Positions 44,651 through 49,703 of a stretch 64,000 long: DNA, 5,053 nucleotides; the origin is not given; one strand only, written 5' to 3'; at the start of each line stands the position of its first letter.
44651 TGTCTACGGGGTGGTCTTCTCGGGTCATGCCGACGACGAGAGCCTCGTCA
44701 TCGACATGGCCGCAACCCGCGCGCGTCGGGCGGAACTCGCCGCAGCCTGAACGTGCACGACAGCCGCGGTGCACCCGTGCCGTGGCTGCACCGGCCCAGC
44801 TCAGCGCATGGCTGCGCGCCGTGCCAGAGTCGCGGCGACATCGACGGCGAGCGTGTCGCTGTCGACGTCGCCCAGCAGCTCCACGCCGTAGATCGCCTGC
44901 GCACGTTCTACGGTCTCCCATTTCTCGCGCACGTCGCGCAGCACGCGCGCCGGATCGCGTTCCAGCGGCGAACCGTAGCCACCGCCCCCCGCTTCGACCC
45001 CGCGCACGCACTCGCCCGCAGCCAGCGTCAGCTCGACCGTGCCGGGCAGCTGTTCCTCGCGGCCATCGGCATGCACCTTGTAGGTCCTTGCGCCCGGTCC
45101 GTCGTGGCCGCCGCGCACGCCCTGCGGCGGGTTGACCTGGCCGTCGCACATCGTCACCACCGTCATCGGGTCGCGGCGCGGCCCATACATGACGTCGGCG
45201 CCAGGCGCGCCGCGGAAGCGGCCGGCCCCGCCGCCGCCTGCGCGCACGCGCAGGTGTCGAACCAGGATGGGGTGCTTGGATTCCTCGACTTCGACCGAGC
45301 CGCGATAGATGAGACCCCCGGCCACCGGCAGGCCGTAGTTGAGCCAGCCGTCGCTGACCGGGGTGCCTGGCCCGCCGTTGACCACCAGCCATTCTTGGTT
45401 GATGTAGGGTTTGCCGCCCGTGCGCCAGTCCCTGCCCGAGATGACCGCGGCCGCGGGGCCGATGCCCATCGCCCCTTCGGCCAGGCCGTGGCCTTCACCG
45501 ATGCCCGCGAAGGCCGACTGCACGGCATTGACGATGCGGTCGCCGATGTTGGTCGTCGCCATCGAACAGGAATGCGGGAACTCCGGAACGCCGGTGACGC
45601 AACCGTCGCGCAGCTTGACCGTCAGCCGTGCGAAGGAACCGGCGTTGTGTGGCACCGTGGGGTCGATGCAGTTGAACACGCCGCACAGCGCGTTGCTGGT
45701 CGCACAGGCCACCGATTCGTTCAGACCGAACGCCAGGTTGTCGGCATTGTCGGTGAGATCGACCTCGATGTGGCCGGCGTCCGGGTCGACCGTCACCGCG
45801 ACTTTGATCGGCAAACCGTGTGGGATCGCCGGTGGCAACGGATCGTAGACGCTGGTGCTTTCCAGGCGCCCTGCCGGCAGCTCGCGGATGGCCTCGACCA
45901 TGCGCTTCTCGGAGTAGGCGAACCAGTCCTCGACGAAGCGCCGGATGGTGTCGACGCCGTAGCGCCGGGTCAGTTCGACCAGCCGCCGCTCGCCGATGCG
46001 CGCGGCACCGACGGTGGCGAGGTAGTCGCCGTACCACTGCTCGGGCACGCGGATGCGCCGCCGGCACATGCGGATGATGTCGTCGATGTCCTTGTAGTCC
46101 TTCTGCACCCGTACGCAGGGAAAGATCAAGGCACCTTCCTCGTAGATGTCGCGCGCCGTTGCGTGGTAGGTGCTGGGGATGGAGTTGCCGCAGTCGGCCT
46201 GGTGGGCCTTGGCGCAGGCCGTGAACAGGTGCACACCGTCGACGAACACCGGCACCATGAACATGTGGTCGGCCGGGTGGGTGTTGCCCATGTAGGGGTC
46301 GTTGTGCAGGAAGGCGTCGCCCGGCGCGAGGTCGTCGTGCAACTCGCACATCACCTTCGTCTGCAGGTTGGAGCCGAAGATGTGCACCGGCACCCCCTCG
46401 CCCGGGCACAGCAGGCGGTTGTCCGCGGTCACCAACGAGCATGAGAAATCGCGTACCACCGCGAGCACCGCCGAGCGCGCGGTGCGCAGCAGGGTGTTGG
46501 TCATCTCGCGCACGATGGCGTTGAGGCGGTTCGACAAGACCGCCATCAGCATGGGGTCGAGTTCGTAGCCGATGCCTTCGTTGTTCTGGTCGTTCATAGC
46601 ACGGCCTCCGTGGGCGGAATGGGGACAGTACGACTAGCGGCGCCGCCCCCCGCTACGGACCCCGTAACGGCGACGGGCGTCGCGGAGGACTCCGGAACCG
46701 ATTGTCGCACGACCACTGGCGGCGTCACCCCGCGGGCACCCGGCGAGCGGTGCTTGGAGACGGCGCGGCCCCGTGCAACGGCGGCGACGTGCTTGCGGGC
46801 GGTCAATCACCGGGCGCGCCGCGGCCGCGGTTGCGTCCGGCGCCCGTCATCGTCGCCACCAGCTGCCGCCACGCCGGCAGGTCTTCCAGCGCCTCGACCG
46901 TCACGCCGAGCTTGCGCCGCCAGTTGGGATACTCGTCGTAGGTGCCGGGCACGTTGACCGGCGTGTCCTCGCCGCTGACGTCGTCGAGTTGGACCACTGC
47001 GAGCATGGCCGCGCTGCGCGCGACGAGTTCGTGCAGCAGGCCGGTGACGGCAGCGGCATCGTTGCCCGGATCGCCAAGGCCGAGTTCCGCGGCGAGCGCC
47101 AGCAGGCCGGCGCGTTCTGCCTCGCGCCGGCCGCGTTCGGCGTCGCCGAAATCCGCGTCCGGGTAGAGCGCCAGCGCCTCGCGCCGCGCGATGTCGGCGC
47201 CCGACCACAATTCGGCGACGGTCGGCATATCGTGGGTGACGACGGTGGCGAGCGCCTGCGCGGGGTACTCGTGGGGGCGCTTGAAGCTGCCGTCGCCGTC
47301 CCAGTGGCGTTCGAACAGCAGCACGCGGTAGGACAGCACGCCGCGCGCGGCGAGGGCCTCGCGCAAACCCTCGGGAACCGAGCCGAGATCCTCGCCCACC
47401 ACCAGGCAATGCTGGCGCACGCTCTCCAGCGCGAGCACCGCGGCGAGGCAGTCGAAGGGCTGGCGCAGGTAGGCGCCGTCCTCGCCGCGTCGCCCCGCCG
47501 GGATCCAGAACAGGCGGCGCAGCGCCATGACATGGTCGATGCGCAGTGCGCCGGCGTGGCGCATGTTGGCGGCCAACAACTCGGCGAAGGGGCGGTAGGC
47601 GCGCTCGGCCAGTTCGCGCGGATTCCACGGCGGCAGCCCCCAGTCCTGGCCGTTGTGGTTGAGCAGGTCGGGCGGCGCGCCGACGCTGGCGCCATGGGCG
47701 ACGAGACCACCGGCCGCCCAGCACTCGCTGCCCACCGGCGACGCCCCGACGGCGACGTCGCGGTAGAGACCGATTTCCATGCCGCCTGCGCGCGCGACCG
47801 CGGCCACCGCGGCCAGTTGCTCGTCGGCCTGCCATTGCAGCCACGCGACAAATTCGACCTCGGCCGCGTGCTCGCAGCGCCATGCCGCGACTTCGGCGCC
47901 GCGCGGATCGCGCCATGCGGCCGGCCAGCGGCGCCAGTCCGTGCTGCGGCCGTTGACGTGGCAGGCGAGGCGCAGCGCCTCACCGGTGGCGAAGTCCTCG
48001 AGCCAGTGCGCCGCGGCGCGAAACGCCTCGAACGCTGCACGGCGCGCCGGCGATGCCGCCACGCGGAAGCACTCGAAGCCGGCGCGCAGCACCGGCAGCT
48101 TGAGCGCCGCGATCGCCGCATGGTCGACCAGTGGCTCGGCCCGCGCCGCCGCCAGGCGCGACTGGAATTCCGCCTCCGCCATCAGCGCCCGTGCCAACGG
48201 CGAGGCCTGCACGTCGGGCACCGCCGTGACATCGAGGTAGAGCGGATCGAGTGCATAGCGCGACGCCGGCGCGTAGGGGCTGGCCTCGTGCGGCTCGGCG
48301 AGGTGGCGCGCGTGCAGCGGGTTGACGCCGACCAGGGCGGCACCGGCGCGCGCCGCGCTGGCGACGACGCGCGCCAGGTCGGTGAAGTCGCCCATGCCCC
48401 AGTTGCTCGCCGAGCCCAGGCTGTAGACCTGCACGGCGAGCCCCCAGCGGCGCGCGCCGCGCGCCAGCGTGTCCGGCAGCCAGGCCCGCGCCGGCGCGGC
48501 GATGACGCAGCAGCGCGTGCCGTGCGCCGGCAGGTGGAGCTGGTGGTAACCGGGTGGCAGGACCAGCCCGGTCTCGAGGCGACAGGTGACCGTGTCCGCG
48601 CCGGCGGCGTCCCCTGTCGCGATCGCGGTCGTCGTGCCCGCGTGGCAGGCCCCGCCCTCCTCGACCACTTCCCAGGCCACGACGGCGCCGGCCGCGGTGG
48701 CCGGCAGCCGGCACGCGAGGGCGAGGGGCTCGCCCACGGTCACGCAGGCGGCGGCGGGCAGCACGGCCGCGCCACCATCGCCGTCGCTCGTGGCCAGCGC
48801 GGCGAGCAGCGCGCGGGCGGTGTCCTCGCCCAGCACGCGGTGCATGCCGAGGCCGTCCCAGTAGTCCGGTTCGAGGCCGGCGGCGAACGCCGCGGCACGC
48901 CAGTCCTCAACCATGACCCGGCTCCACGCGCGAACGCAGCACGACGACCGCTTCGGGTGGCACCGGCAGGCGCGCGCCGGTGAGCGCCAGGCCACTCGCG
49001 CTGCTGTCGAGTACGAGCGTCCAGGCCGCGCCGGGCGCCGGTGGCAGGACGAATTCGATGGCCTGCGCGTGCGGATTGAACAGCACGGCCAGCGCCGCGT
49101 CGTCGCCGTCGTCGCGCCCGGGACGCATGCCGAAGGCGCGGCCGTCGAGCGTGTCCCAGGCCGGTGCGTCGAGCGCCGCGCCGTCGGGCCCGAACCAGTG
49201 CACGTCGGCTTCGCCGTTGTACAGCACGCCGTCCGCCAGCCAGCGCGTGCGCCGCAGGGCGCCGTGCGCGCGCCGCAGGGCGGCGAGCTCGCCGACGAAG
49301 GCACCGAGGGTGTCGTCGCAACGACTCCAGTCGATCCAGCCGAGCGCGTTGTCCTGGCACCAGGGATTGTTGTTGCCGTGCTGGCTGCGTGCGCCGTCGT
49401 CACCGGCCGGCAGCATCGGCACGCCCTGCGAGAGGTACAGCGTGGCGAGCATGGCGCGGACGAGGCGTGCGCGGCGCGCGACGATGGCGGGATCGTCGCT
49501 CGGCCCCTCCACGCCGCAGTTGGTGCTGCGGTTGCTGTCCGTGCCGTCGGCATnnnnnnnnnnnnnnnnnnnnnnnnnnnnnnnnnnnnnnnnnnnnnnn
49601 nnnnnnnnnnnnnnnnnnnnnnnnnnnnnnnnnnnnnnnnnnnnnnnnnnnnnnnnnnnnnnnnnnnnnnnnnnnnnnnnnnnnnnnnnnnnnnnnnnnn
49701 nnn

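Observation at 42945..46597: Inverted duplication of hyuB: two B-subunit genes of about 1.8 kb face each other across about 50 bp, with only one hyuA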

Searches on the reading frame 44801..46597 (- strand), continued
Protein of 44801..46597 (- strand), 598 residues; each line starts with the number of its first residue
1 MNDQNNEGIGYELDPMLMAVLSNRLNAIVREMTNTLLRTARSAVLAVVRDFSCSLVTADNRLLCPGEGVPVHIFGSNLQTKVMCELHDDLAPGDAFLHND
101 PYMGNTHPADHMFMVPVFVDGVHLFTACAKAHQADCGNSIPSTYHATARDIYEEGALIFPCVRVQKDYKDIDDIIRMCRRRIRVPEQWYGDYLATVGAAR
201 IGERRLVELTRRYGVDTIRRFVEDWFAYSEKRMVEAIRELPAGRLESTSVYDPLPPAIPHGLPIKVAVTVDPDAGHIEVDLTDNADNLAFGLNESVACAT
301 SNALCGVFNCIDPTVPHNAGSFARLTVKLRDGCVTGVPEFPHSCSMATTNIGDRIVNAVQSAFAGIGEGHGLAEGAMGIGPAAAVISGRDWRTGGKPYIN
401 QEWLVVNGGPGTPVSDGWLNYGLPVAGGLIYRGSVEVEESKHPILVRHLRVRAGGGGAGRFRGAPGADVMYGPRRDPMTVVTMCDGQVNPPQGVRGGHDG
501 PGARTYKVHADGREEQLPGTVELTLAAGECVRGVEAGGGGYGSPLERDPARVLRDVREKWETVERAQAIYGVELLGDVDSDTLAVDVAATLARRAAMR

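Call 40: find_encoding_contigs(protein=P0012, flank=10000, max_places=2)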
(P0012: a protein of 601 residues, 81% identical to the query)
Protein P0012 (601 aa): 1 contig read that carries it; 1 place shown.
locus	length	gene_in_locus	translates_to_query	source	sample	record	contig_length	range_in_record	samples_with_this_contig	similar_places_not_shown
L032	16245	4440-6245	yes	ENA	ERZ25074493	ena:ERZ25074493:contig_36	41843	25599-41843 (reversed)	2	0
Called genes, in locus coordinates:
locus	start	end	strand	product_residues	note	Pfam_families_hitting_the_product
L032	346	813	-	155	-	PF12840:HTH_20 (weak), PF13404:HTH_AsnC-type, PF13412:HTH_24, PF01037:AsnC_trans_reg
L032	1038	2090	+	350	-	PF05222:AlaDh_PNT_N, PF02826:2-Hacid_dh_C (faint), PF01262:AlaDh_PNT_C, PF01488:Shikimate_DH (weak), PF00070:Pyr_redox (faint)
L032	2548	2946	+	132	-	PF05378:Hydant_A_N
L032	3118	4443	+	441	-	PF01968:Hydantoinase_A, PF19278:Hydant_A_C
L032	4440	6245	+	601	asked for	PF02538:Hydantoinase_B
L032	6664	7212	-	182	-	PF03413:PepSY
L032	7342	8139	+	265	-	PF11932:DUF3450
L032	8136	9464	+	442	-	PF01618:MotA_ExbB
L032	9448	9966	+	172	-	PF01618:MotA_ExbB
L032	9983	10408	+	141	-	PF02472:ExbD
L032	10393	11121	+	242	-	PF03544:TonB_C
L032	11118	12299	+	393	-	PF13432:TPR_16 (faint), PF12895:ANAPC3 (faint), PF13428:TPR_14 (faint), PF14559:TPR_19 (faint)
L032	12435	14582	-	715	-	PF01011:PQQ, PF13360:PQQ_2, PF13570:Beta-prop_ACSF4 (weak), PF01011:PQQ, PF13360:PQQ_2, PF13442:Cytochrome_CBB3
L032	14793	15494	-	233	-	PF21347:DUF3108_like (weak)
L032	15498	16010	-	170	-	-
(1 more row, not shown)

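Call 41: find_encoding_contigs(protein=P0011, flank=10000, max_places=2)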
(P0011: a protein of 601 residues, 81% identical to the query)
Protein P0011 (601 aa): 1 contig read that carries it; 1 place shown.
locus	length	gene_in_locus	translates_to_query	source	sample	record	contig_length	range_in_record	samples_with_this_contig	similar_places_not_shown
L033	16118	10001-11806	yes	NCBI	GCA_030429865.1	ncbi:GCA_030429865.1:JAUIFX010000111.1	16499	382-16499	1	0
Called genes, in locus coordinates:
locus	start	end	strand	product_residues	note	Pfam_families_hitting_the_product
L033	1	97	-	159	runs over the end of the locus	?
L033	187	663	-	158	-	PF02367:TsaE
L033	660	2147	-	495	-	PF03853:YjeF_N, PF01256:Carb_kinase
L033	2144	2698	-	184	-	PF00929:RNase_T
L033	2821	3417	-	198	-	PF21176:RecR_HhH, PF01751:Toprim (weak), PF13662:Toprim_4, PF21175:RecR_C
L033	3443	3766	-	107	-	PF02575:YbaB_DNA_bd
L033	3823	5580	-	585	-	PF05496:RuvB_N (faint), PF13191:AAA_16 (weak), PF13177:DNA_pol3_delta2, PF00004:AAA, PF22608:DNAX_ATPase_lid, PF12169:DNA_pol3_gamma3, PF12170:DNA_pol3_tau_5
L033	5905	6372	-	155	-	PF12840:HTH_20 (weak), PF13404:HTH_AsnC-type, PF13412:HTH_24, PF01037:AsnC_trans_reg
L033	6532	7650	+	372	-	PF05222:AlaDh_PNT_N, PF01262:AlaDh_PNT_C, PF01488:Shikimate_DH (weak), PF02826:2-Hacid_dh_C (faint)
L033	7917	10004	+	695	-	PF05378:Hydant_A_N, PF01968:Hydantoinase_A, PF19278:Hydant_A_C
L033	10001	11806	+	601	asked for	PF02538:Hydantoinase_B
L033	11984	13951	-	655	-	-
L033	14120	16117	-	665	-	?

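Call 42: find_encoding_contigs(protein=P0004, flank=10000, max_places=2)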
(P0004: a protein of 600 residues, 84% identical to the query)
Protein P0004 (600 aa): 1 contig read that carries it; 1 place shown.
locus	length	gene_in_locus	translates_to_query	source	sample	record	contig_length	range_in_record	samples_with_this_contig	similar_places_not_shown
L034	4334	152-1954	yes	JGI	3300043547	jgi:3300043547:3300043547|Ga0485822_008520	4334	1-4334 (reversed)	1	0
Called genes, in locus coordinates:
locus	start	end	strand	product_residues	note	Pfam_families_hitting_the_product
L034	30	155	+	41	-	-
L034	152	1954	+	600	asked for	PF02538:Hydantoinase_B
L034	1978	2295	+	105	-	PF02426:MIase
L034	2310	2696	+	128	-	PF01042:Ribonuc_L-PSP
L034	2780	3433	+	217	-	PF12680:SnoaL_2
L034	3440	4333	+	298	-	?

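Call 52: find_related_loci(query=window:44804-46597:-, collection=metagenome_contigs, flank=6000)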
Query window:44804-46597:- (598 aa) in metagenome_contigs; peptide patterns used: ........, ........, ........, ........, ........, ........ (x = any residue, [..] = any of these).
48 stretches matched a pattern; 21 encode a relative of the query (tblastn E <= 1e-3); 21 distinct loci.
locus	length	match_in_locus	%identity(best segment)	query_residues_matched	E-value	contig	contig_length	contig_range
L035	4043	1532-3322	83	1-597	0e+0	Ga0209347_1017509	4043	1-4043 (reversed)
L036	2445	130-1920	76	1-597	0e+0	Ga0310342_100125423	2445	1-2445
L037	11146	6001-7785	74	1-596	0e+0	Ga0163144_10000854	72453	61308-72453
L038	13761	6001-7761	78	11-597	0e+0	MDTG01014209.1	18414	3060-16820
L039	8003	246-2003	74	11-598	0e+0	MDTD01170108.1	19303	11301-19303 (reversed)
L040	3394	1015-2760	78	12-594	0e+0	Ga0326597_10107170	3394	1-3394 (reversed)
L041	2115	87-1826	78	7-587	0e+0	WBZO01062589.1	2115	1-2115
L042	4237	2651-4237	75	1-529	0e+0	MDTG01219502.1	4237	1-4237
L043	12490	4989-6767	68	3-596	0e+0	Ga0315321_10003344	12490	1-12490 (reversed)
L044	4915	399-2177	68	3-596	0e+0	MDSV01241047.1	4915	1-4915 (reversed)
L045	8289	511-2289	68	3-596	0e+0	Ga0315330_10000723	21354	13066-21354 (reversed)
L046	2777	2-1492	75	101-597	0e+0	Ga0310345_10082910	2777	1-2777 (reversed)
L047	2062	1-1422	78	109-583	0e+0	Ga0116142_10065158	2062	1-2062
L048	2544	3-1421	75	125-597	0e+0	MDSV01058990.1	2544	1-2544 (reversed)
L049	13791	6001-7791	76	1-597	0e+0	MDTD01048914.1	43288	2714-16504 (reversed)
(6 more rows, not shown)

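Call 67: search_protein_families(library=pfam, proteins=[L007:336-1643:+, L021:4220-5023:+, L007:1690-2520:+, L007:2527-3207:-, L007:5230-5658:+, L007:5810-6634:+, L007:6653-7531:+, L013:9771-11843:-, L013:4170-5042:+, L007:7896-8540:-])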
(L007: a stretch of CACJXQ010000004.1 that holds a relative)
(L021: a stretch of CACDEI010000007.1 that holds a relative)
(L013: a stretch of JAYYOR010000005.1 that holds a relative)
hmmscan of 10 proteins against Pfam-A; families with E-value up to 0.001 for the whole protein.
L007:336-1643:+ (435 aa): 2 families
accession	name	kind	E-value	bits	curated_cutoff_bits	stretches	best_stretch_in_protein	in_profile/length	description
PF02518.31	HATPase_c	-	9.1e-16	58.7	26.4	1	335-429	8-110/111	Histidine kinase-, DNA gyrase B-, and HSP90-like ATPase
PF00512.31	HisKA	-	3.3e-13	49.9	26.9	1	221-281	3-62/66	His Kinase A (phospho-acceptor) domain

L021:4220-5023:+ (267 aa): 2 families
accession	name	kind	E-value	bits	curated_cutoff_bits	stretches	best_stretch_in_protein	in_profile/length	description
PF00072.30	Response_reg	-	2.5e-27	95.7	30.2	1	43-153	1-110/111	Response regulator receiver domain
PF00486.34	Trans_reg_C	-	4.8e-16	59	26.2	1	189-261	3-77/77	Transcriptional regulatory protein, C terminal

L007:1690-2520:+ (276 aa): 1 family
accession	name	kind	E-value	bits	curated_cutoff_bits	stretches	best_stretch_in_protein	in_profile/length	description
PF01435.24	Peptidase_M48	-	9.1e-39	133.6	20.3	1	75-274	4-184/186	Peptidase family M48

L007:2527-3207:- (226 aa): 5 families
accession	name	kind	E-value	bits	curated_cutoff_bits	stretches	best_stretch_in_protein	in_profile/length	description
PF02798.26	GST_N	-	1e-14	55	20.9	1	9-76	10-75/76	Glutathione S-transferase, N-terminal domain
PF13409.12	GST_N_2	-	3.2e-11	44.1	25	1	10-77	3-69/70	Glutathione S-transferase, N-terminal domain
PF13417.12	GST_N_3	-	6.1e-08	33.3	22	1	9-79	7-71/75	Glutathione S-transferase, N-terminal domain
PF00043.30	GST_C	-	3.8e-06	27.5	20.7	1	121-192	19-93/93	Glutathione S-transferase, C-terminal domain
PF13410.11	GST_C_2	-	0.00096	19.6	24.9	0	123-165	1-44/69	Glutathione S-transferase, C-terminal domain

L007:5230-5658:+ (142 aa): 1 family
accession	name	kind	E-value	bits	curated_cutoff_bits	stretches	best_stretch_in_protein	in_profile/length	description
PF00011.27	HSP20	-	3.5e-17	62.8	20.8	1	41-139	2-101/102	Hsp20/alpha crystallin family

L007:5810-6634:+ (274 aa): 3 families
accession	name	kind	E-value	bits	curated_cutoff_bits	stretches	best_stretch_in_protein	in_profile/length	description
PF12697.13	Abhydrolase_6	-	2e-21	78.1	26.3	1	27-264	1-215/217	Alpha/beta hydrolase family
PF00561.26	Abhydrolase_1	-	3.6e-21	76.4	25.8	1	26-136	2-108/245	alpha/beta hydrolase fold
PF12146.15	Hydrolase_4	-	1.3e-12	48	27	1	27-133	7-114/239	Serine aminopeptidase, S33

L007:6653-7531:+ (292 aa): 1 family
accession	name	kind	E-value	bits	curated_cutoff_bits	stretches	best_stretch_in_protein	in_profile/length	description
PF00581.25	Rhodanese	-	6.6e-24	84.7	22.2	2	11-138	1-101/102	Rhodanese-like domain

L013:9771-11843:- (690 aa): 3 families
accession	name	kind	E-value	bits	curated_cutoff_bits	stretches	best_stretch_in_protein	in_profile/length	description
PF00384.28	Molybdopterin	-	1.3e-45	156.4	24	1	59-471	1-353/353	Molybdopterin oxidoreductase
PF01568.27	Molydop_binding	-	1.3e-14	54.6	26.8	1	572-680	1-108/110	Molydopterin dinucleotide binding domain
PF04879.21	Molybdop_Fe4S4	-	7.4e-07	29.5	22.7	1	3-55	4-54/55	Molybdopterin oxidoreductase Fe4S4 domain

L013:4170-5042:+ (290 aa): 1 family
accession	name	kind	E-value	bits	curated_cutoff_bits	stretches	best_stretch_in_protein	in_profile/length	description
PF00296.26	Bac_luciferase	-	1.7e-35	123.4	27.9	1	17-182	23-179/314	Luciferase-like monooxygenase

L007:7896-8540:- (214 aa): 2 families
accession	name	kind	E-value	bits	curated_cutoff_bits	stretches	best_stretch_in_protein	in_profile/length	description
PF00881.29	Nitroreductase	-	6e-27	95.3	23.5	1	16-187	5-166/167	Nitroreductase family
PF14512.11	TM1586_NiRdase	-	7.7e-06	26.1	27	0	17-57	144-186/215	Putative TM nitroreductase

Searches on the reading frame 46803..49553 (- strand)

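Call 10: search_protein_families(library=pfam, proteins=[window:46803-49553:-])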
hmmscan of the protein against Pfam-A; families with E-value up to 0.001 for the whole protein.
window:46803-49553:- (916 aa): 2 families
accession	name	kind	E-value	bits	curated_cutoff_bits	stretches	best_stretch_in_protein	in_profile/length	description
PF02446.23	Glyco_hydro_77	-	2.9e-112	376.4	25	1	374-883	1-460/465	4-alpha-glucanotransferase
PF21226.3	MalQ_N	-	1.8e-08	35.1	24.1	1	265-354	1-91/91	MalQ N-terminal beta sandwich domain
